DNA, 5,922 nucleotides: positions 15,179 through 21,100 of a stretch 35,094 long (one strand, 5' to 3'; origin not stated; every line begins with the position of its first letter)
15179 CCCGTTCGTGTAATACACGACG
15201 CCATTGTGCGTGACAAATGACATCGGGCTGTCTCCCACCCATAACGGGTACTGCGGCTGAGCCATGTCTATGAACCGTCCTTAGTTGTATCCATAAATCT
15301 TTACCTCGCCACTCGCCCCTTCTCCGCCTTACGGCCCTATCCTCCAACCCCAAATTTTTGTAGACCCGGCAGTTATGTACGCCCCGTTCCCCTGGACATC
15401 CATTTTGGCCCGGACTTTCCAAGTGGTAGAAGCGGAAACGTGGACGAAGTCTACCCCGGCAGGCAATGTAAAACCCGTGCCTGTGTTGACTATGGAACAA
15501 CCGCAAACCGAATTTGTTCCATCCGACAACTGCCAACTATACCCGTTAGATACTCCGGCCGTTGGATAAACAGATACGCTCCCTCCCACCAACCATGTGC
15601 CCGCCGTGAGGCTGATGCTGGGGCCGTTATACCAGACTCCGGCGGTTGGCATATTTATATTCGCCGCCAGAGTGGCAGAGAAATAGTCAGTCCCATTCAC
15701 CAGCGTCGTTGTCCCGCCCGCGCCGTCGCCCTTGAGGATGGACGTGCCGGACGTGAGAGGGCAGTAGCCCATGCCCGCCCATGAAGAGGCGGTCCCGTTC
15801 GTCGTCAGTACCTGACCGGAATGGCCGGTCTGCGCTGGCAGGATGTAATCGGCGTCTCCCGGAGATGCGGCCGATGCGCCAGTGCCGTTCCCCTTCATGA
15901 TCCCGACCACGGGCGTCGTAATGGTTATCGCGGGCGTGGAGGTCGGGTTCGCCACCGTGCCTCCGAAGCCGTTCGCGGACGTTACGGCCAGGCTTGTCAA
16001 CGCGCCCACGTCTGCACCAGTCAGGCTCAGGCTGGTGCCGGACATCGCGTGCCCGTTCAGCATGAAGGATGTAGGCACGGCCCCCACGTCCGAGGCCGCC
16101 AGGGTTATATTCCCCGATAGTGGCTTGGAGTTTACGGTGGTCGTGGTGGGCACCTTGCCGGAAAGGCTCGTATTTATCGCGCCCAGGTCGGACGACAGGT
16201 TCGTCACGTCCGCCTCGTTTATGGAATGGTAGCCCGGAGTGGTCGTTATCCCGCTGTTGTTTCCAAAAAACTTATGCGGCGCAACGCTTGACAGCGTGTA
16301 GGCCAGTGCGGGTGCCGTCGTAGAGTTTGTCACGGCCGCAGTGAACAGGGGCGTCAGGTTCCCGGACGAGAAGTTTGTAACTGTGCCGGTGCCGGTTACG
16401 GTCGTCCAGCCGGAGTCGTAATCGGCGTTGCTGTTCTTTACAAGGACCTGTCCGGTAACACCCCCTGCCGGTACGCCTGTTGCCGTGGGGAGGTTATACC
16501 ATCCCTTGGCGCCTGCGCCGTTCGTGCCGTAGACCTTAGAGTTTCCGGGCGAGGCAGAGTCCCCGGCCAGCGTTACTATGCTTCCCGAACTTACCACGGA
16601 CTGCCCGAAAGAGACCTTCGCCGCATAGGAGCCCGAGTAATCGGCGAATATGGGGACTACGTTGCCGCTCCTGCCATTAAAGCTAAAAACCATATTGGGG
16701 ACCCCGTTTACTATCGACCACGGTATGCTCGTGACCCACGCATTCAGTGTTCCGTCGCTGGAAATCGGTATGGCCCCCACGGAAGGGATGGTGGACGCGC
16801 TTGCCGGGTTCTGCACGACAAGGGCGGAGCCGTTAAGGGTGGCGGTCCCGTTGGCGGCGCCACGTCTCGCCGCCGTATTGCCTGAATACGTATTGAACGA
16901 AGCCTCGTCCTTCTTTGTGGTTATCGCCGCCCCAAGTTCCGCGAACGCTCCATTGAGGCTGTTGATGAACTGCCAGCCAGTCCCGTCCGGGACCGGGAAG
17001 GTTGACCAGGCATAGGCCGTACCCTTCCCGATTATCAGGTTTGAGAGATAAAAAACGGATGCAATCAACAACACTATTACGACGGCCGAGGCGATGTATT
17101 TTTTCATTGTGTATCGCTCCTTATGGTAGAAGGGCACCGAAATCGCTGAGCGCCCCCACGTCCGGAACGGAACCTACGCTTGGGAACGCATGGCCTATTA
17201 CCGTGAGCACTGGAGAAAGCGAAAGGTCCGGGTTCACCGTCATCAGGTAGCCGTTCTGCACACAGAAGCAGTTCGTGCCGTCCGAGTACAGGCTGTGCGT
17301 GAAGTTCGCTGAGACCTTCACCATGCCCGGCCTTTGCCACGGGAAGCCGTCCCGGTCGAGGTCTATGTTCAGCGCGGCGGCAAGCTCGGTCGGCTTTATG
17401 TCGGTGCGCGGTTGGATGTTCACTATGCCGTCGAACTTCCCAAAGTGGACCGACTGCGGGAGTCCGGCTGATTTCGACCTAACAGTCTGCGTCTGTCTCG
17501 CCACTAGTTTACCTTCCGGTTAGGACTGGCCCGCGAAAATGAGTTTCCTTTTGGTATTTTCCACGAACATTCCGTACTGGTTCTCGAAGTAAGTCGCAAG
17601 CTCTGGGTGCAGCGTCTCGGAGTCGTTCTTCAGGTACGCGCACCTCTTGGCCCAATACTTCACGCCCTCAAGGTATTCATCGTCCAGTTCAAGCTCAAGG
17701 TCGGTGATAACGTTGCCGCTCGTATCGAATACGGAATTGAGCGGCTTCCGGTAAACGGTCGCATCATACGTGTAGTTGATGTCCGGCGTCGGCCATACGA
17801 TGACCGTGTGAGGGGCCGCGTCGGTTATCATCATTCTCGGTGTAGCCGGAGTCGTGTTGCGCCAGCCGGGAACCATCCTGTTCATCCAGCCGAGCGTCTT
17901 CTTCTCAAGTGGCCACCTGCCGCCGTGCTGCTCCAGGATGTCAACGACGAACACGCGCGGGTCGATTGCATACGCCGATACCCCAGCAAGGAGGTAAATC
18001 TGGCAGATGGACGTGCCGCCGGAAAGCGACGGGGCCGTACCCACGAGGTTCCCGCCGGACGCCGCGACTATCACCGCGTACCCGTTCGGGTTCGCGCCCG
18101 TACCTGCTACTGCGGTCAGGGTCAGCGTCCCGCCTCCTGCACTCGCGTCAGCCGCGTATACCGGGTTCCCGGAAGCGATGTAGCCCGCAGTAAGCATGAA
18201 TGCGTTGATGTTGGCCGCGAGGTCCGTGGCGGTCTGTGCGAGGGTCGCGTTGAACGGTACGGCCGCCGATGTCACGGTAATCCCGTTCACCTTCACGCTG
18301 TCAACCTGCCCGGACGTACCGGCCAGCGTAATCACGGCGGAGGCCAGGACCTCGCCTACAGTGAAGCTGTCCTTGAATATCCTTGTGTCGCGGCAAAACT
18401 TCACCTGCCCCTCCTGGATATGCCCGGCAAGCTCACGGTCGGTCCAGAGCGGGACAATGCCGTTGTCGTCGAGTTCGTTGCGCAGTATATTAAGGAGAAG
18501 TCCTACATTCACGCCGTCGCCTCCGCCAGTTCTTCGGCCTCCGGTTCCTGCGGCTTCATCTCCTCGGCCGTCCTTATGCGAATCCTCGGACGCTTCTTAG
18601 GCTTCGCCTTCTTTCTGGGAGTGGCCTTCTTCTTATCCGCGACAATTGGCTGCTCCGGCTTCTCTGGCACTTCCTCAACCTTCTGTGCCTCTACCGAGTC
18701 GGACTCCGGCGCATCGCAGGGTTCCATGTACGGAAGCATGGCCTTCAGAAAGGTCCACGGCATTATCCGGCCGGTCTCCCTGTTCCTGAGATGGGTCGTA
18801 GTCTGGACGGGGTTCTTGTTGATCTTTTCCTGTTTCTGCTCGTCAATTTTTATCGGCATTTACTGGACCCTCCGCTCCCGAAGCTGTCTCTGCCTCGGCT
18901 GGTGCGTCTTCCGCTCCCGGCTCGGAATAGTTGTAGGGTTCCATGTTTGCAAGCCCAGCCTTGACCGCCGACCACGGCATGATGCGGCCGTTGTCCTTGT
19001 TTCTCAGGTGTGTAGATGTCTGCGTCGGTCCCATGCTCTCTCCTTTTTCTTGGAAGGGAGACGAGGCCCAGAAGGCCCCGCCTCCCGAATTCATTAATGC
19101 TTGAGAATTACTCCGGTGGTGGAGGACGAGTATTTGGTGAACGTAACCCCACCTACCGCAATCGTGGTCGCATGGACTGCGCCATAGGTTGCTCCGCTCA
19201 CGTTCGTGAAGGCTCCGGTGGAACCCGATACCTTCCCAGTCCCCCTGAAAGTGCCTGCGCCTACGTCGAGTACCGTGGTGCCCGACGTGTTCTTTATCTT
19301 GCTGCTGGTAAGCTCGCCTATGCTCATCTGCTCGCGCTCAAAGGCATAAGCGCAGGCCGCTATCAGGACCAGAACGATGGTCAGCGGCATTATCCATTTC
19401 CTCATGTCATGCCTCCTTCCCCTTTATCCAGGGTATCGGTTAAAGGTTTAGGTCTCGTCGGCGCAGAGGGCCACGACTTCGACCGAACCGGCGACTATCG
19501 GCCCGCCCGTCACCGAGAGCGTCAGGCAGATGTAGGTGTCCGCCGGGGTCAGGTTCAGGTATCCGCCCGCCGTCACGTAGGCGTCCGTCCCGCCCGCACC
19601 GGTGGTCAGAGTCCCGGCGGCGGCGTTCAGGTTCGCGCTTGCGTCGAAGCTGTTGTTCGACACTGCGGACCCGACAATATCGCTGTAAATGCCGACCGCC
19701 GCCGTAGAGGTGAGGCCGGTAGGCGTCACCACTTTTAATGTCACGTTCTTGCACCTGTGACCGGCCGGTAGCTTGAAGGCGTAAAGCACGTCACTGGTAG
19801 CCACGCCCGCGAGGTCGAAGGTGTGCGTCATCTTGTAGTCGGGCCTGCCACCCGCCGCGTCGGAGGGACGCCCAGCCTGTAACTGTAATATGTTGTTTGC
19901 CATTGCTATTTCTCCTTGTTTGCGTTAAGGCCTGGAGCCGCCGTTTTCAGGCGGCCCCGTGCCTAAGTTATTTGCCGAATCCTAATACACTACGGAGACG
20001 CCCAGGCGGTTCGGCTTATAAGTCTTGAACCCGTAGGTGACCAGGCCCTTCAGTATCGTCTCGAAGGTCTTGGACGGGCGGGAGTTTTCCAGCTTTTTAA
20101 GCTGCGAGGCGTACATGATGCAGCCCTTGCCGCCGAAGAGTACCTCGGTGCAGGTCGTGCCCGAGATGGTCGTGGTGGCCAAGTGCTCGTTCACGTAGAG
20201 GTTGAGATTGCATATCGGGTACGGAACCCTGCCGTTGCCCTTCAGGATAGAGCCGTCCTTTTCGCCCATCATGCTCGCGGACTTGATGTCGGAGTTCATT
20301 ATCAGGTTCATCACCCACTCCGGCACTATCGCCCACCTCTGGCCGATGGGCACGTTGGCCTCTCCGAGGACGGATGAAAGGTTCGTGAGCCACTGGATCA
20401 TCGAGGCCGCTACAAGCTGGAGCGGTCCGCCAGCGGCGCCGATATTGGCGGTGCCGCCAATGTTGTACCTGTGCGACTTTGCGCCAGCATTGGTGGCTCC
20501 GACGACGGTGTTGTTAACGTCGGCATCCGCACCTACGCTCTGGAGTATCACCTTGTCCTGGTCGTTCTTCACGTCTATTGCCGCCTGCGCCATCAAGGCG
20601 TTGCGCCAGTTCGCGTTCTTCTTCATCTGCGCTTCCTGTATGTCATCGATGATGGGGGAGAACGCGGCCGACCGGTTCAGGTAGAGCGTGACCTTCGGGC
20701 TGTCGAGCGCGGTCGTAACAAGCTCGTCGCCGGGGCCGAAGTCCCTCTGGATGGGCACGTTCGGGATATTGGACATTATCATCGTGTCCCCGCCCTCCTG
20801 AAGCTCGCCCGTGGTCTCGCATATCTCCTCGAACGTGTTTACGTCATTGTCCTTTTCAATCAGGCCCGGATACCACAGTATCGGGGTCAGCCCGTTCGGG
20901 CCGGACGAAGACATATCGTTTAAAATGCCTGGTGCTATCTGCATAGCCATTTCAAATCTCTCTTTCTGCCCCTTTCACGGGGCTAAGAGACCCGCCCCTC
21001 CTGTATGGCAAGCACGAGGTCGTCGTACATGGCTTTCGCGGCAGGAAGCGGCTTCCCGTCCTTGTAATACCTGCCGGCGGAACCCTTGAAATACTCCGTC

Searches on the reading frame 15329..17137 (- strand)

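Call 12: search_protein_families(library=phrogs, proteins=[window:15329-17137:-], max_evalue=0.001)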
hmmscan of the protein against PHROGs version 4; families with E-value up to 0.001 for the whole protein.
window:15329-17137:- (602 aa): 3 families
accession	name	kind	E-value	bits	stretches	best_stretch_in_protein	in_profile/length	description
phrog_23008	-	tail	2.3e-06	27.2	1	322-354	603-635/812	tail fiber protein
phrog_22680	-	unknown function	7.8e-05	23.9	1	222-264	25-66/78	-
phrog_17219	-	unknown function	9.7e-05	23.4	1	326-356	23-53/184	-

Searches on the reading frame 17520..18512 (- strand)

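Call 12: search_protein_families(library=phrogs, proteins=[window:17520-18512:-], max_evalue=0.001)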
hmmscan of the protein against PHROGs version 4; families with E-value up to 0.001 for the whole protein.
window:17520-18512:- (330 aa): 1 family
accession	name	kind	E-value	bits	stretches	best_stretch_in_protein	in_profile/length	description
phrog_399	-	head and packaging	1.8e-16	61.4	1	167-315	50-195/220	structural protein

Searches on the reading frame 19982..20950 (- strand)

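Call 12: search_protein_families(library=phrogs, proteins=[window:19982-20950:-], max_evalue=0.001)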
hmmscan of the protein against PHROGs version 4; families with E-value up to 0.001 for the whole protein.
window:19982-20950:- (322 aa): 1 family
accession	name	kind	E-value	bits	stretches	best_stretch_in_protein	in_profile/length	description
phrog_267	-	head and packaging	3.1e-18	67.1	1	53-318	71-322/410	major head protein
